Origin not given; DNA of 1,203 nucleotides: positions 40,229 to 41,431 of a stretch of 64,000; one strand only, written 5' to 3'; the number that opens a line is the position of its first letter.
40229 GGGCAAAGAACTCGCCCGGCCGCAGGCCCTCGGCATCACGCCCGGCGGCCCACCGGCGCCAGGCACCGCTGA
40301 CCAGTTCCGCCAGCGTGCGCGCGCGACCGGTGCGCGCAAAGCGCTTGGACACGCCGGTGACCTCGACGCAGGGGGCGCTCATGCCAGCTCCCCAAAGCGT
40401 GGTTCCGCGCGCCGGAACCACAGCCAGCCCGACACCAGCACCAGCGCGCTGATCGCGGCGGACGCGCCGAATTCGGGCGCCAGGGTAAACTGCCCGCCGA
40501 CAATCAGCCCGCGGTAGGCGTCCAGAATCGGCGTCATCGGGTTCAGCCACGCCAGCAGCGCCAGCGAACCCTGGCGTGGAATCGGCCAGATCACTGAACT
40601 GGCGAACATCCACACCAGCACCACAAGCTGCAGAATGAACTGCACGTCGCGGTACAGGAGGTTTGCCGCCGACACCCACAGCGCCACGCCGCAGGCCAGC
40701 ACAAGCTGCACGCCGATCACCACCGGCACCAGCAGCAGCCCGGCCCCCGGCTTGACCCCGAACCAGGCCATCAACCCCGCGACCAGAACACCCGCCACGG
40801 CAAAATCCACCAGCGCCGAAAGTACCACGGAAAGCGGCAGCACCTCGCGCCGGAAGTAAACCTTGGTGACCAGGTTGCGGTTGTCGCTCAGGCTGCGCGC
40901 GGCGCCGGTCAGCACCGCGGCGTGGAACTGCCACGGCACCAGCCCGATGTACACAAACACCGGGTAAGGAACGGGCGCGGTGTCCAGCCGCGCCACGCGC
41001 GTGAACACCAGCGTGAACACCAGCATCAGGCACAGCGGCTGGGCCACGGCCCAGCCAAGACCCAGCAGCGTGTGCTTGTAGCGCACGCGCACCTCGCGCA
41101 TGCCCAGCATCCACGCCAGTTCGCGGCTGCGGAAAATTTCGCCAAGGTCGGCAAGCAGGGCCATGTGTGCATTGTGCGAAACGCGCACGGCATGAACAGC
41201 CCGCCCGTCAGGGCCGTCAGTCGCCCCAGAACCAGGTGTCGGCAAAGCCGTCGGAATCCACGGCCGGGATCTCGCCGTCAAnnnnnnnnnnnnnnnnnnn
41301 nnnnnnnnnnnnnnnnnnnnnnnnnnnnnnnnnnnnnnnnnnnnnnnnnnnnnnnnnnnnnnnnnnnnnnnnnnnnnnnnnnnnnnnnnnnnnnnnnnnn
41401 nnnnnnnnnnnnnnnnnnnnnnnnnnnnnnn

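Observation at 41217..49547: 2,776-aa LamG / Ig-repeat / Kelch giant surface protein encoded at the head of a glycan ABC-export operon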

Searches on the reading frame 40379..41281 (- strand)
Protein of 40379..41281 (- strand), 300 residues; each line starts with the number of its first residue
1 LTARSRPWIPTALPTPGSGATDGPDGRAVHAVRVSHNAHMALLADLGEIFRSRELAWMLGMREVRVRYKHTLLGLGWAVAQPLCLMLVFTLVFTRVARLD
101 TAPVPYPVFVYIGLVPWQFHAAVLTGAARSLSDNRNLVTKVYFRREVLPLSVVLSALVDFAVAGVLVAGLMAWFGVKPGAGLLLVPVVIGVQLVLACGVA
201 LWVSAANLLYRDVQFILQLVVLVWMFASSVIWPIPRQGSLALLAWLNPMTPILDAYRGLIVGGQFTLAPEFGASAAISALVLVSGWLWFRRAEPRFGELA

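Call 7: search_protein_families(library=pfam, proteins=[window:40379-41281:-], max_evalue=0.001)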
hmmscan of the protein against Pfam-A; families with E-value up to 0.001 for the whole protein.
window:40379-41281:- (300 aa): 1 family
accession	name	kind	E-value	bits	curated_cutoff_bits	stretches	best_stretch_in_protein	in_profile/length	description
PF01061.29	ABC2_membrane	-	7.2e-17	62.1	26.9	1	56-259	3-209/211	ABC-2 type transporter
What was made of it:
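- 40379..41164 (-): wzm, ABC-2 permease (261 aa). PF01061 at E = 7.2e-17 (call 7).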

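Call 27: search_protein_families(library=ncbifam, proteins=[window:40379-41164:-], max_evalue=0.001)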
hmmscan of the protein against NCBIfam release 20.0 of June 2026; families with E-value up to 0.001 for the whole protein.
window:40379-41164:- (261 aa): 2 families
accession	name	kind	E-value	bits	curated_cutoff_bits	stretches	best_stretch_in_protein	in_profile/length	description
NF050109.1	galactan_ABC_perm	equivalog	1.7e-09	37.6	380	1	4-228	11-240/272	galactan export ABC transporter permease subunit Wzm/RfbD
NF050053.1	CapPschTportKpsM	equivalog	1.3e-08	35.2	300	1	20-217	8-213/257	capsule polysaccharide transporter KpsM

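Call 33: find_related_loci(query=A2, collection=genome_contigs, flank=10000)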
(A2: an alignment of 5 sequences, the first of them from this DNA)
Query A2 (261 aa) in genome_contigs; peptide patterns used: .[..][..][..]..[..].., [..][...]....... (x = any residue, [..] = any of these).
425 stretches matched a pattern; 378 encode a relative of the query (tblastn E <= 1e-3); the best 80 are kept; 80 distinct loci.
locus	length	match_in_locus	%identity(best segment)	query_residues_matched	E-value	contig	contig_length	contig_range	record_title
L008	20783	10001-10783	68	1-261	9e-113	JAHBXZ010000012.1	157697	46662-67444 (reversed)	MAG: Planctomycetota bacterium isolate ACE_PLA32 PLA32_12, whole genome shotgun sequence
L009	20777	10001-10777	63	3-261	4e-105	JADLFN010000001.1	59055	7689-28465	MAG: Planctomycetota bacterium isolate SJ383 c_000000016327, whole genome shotgun sequence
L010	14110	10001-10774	71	4-261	8e-105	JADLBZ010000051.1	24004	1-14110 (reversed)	MAG: Planctomycetota bacterium isolate SJ201 c_000000152399, whole genome shotgun sequence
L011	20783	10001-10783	67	1-261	2e-103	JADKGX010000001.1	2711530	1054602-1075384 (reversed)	MAG: Planctomycetota bacterium isolate Ribe_18-Q3-R11-54_MAXAC.269 tig00000386-10-27093100, whole genome shotgun sequenc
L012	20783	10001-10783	66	1-261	2e-102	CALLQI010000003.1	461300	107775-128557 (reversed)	MAG TPA_asm: uncultured bacterium isolate SRR6227243_bin.55_CONCOCT_v1.1_MAG genome assembly, contig: ERZ795105.28, whol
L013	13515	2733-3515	59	1-261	2e-102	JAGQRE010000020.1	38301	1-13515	MAG: Planctomycetota bacterium isolate HKST-UBA84 NODE_20_length_38301_cov_11.306666, whole genome shotgun sequence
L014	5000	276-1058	66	1-261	3e-102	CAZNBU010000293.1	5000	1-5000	MAG TPA_asm: uncultured Planctomycetaceae bacterium isolate binchicken_co350_24 genome assembly, contig: NODE_17478_leng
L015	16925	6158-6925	63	6-261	2e-101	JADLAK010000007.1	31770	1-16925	MAG: Planctomycetota bacterium isolate SJ126 c_000000054520, whole genome shotgun sequence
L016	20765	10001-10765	63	6-261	2e-100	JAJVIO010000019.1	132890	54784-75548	MAG: Planctomycetota bacterium isolate Bin_90R c_000000000641, whole genome shotgun sequence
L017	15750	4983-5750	64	6-261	3e-100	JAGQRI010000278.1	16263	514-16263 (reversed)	MAG: Planctomycetota bacterium isolate HKST-UBA88 2015-01-06_1_(paired)_contig_140308, whole genome shotgun sequence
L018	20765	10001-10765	61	6-261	7e-97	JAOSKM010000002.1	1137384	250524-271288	MAG: Planctomycetota bacterium isolate FR_29 FR-Planctomycetota-1_s2, whole genome shotgun sequence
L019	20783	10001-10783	68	1-261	2e-93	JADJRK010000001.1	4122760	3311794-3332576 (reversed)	MAG: Planctomycetota bacterium isolate Fred_18-Q3-R57-64_MAXAC.456 tig00000287-10-41217550, whole genome shotgun sequenc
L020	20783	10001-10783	67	1-261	7e-93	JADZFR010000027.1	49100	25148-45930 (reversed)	MAG: Planctomycetota bacterium isolate SJ873 c_000000385751, whole genome shotgun sequence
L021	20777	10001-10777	64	1-261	2e-92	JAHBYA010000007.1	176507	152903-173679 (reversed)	MAG: Planctomycetota bacterium isolate ACE_PLA33 PLA33_7, whole genome shotgun sequence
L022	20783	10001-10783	64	1-261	1e-89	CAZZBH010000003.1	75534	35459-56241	MAG TPA_asm: uncultured Planctomycetaceae bacterium isolate SRP193661_co2_81 genome assembly, contig: NODE_329_length_75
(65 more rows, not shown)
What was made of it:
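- Tried and rejected: I used Wzm instead (call 33).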

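Call 54: search_protein_families(library=pfam, proteins=[L012:6212-9871:+, L019:717-3500:+], max_evalue=0.1)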
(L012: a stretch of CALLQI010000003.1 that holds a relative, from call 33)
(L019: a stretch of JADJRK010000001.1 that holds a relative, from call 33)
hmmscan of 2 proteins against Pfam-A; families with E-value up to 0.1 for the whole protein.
L012:6212-9871:+ (1219 aa): 5 families
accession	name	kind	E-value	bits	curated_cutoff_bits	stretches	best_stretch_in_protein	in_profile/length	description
PF05345.18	He_PIG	-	7.1e-23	81.3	24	2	996-1079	2-95/96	Putative Ig domain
PF00932.25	LTD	-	1.3e-13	51.7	34.3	1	348-453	6-103/109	Lamin Tail Domain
PF20009.4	GEVED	-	6.9e-12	46.5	24.4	1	137-213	2-77/78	GEVED domain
PF24908.1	Ig_SIBA-E_2nd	-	0.002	18.7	27.8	0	1030-1069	39-78/117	Integrin beta-like protein A-E, second Ig-like domain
PF19403.5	SpaA_2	-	0.0034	18.4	25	1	479-516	2-39/96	Prealbumin-like fold domain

L019:717-3500:+ (928 aa): 2 families
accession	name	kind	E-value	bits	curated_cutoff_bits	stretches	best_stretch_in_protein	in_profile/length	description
PF01483.27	P_proprotein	-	6.7e-13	49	21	2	164-194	55-85/86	Proprotein convertase P-domain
PF20009.4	GEVED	-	0.0043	18.3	24.4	0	704-737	2-36/78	GEVED domain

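Call 81: search_protein_families(library=pfam, proteins=[L008:9252-9992:+, L019:9202-9987:+, L022:9100-9912:+, L009:7702-8631:+, L009:8751-10001:+], max_evalue=0.001)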
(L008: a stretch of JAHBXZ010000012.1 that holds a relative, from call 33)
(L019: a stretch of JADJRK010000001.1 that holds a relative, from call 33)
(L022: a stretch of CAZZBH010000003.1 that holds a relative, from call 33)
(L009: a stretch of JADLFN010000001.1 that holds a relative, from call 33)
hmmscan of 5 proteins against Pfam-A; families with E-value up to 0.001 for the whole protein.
L008:9252-9992:+ (247 aa): 7 families
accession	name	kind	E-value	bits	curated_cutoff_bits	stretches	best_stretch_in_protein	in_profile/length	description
PF08242.18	Methyltransf_12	-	2.2e-13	51.2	30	1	97-191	1-97/98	Methyltransferase domain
PF13489.12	Methyltransf_23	-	2.6e-13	50.5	27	1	74-199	5-121/164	Methyltransferase domain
PF13649.12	Methyltransf_25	-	4.3e-12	47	27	1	96-189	1-96/97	Methyltransferase domain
PF08241.18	Methyltransf_11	-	2.8e-09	37.9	21.2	1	97-192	1-93/95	Methyltransferase domain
PF05401.17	NodS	-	1.9e-06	28.3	24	1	91-183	42-130/201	Nodulation protein S (NodS)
PF05175.20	MTS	-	6.3e-05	23.1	23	1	91-162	30-103/170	Methyltransferase small domain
PF13847.12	Methyltransf_31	-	0.00034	20.7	27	1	94-195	5-110/145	Methyltransferase domain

L019:9202-9987:+ (262 aa): 7 families
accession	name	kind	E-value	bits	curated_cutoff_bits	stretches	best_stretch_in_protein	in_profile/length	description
PF13649.12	Methyltransf_25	-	1.1e-14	55.4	27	1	110-203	1-96/97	Methyltransferase domain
PF08242.18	Methyltransf_12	-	1.1e-13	52.2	30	1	111-204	1-96/98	Methyltransferase domain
PF08241.18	Methyltransf_11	-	3.9e-11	43.9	21.2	1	111-197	1-84/95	Methyltransferase domain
PF13489.12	Methyltransf_23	-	4.4e-10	40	27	1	94-211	11-119/164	Methyltransferase domain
PF05401.17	NodS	-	4e-05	24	24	1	106-197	43-130/201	Nodulation protein S (NodS)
PF05175.20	MTS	-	0.00029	21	23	1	105-149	30-74/170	Methyltransferase small domain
PF13847.12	Methyltransf_31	-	0.0005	20.2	27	1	107-194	4-96/145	Methyltransferase domain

L022:9100-9912:+ (271 aa): 7 families
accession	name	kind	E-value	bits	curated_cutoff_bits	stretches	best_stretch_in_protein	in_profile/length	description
PF13649.12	Methyltransf_25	-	1e-13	52.2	27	1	119-204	1-89/97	Methyltransferase domain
PF13489.12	Methyltransf_23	-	1.3e-13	51.4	27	1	94-239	2-135/164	Methyltransferase domain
PF08242.18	Methyltransf_12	-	4.3e-12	47.1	30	1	120-205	1-89/98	Methyltransferase domain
PF08241.18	Methyltransf_11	-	4.4e-12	46.9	21.2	1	120-204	1-83/95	Methyltransferase domain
PF05401.17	NodS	-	8.4e-08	32.7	24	1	103-204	30-128/201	Nodulation protein S (NodS)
PF13847.12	Methyltransf_31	-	3e-06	27.4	27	1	118-204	6-97/145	Methyltransferase domain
PF05175.20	MTS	-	0.00024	21.2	23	1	115-172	31-92/170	Methyltransferase small domain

L009:7702-8631:+ (310 aa): 0 families

L009:8751-10001:+ (417 aa): 0 families
